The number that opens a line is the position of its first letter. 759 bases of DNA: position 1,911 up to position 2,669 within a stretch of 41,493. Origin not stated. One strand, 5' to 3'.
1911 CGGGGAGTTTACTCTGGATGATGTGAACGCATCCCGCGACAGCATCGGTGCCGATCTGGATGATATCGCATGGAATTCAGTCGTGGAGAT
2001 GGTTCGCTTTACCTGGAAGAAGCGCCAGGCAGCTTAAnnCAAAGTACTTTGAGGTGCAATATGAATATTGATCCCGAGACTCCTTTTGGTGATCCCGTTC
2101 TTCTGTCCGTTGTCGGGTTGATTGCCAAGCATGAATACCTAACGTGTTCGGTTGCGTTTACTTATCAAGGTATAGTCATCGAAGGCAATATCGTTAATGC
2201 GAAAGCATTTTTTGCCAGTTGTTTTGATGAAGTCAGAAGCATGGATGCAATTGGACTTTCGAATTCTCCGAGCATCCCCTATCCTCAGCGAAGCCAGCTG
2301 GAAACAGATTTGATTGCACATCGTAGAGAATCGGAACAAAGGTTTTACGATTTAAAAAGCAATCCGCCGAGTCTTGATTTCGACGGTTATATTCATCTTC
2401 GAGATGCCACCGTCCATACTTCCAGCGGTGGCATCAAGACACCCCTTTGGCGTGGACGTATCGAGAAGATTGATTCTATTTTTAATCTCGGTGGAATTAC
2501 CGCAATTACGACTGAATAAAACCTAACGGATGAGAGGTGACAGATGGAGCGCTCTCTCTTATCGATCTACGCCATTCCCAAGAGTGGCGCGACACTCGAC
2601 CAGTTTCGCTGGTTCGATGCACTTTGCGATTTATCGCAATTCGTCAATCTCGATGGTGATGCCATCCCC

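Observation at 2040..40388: Hyper-iterated palindrome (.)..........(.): at least 30 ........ cores across the whole genome, many abutting start or stop codons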

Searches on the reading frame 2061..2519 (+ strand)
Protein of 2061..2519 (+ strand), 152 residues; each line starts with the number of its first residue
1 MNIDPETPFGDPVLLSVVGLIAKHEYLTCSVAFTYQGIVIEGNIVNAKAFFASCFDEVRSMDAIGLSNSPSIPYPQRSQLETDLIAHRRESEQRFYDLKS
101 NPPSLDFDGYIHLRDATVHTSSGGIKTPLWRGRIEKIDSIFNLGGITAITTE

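Call 8: search_protein_families(library=phrogs, proteins=[window:2061-2519:+])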
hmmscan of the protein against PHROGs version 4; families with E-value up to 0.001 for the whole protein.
window:2061-2519:+ (152 aa): 0 families

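Call 23: search_protein_families(library=pfam, max_evalue=0.01, proteins=[window:2061-2519:+])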
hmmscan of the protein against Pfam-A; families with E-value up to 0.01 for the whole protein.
window:2061-2519:+ (152 aa): 0 families
